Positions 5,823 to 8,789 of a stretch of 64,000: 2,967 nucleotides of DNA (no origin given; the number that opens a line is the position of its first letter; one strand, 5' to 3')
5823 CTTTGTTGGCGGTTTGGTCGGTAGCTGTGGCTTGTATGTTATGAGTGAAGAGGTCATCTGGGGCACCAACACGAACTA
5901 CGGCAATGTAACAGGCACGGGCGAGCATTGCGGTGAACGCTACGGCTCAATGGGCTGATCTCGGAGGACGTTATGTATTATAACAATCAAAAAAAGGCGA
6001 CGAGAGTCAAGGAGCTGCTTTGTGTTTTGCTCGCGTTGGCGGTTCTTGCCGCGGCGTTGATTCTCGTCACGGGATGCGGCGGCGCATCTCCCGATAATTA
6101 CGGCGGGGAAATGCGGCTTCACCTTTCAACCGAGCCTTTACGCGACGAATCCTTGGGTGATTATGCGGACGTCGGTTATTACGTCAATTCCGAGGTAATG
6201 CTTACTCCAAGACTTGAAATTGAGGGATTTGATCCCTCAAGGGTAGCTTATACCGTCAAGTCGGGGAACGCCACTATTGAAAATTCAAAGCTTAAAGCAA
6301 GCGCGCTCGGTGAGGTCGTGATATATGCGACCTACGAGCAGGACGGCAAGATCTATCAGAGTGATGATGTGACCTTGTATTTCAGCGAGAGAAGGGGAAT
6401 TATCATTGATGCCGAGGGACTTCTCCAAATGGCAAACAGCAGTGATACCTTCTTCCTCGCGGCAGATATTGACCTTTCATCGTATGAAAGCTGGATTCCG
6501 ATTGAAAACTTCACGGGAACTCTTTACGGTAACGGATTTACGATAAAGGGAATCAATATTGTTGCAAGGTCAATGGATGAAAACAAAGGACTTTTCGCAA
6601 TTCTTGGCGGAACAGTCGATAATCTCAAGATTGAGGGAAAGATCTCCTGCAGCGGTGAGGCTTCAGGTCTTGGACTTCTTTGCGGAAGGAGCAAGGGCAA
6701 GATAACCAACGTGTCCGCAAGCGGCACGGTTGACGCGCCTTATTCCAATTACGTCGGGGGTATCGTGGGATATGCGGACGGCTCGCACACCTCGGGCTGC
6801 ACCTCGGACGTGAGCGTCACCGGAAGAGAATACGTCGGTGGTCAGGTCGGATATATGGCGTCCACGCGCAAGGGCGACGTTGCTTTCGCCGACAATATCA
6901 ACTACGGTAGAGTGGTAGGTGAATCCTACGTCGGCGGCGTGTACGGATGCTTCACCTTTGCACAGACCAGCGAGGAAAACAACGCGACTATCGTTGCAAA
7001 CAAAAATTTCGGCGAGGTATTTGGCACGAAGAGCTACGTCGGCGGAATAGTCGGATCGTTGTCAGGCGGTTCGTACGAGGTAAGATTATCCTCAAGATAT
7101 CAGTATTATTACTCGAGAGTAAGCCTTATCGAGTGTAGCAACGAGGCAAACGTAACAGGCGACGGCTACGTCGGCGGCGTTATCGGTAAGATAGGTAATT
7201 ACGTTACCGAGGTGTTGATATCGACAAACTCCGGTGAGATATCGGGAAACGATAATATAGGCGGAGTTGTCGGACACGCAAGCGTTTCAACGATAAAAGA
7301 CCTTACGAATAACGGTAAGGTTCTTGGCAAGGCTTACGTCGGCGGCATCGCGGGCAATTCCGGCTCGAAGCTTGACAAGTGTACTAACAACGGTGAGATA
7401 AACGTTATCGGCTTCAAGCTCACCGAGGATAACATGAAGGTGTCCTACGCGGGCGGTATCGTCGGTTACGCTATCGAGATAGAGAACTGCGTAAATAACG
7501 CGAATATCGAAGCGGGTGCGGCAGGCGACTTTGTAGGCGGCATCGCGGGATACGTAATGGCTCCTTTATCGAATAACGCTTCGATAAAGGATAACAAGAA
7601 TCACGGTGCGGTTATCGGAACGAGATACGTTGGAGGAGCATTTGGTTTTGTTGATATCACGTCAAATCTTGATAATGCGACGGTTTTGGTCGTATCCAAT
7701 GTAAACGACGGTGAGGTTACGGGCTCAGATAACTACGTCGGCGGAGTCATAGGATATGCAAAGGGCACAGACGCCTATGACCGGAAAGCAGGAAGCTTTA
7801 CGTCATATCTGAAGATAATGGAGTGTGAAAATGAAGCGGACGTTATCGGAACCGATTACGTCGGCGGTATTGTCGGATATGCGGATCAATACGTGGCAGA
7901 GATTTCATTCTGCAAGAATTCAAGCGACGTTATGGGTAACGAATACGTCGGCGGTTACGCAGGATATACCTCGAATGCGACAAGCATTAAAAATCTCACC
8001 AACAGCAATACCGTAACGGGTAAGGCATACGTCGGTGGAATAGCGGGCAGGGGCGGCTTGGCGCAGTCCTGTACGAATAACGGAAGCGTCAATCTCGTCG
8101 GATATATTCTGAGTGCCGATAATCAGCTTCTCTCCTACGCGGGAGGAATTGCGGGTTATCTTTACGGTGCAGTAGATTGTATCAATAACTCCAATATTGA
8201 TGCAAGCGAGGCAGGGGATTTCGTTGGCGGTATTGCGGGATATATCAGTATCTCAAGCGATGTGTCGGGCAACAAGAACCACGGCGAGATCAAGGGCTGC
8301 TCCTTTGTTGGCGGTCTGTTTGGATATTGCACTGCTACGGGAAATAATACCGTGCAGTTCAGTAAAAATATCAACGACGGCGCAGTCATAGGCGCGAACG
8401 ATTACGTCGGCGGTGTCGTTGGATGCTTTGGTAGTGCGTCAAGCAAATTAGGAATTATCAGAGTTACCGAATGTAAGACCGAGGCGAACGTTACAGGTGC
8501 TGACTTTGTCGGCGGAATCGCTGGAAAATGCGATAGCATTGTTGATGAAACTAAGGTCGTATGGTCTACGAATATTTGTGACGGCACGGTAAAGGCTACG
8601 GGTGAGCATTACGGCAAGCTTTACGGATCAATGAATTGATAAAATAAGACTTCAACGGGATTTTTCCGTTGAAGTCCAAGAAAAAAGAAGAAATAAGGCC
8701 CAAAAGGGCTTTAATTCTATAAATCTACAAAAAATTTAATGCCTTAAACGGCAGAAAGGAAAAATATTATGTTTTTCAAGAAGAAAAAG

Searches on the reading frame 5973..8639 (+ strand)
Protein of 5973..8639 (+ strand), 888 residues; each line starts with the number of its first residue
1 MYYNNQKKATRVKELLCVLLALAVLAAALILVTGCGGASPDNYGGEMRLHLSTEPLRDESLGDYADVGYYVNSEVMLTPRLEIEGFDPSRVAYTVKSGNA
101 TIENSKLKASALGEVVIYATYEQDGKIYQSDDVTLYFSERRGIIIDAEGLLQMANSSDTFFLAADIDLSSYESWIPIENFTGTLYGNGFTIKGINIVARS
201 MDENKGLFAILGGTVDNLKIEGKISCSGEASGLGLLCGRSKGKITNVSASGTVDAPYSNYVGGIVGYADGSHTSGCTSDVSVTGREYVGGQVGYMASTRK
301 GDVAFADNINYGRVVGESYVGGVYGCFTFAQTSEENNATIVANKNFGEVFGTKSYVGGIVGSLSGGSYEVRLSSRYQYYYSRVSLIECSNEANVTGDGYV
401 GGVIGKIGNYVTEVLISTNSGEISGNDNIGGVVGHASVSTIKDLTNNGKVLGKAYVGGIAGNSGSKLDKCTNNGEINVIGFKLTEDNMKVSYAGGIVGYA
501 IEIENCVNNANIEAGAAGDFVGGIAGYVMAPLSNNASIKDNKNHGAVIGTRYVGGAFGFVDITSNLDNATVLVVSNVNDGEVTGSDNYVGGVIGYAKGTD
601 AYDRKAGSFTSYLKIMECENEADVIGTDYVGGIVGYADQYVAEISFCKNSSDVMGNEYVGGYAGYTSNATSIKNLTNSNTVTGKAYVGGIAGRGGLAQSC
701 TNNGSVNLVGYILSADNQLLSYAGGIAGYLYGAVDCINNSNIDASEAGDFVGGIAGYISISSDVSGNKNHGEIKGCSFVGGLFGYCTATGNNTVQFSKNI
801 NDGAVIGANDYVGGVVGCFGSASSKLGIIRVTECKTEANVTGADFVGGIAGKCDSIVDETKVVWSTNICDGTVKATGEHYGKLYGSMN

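Call 14: search_protein_families(library=pfam, proteins=[window:5973-8639:+], max_evalue=0.00001)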
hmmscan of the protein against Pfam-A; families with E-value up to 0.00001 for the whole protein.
window:5973-8639:+ (888 aa): 1 family
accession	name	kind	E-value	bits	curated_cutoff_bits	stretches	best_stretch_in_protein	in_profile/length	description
PF07581.17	Glug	-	6.3e-11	42.4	20.5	0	258-283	2-28/28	The GLUG motif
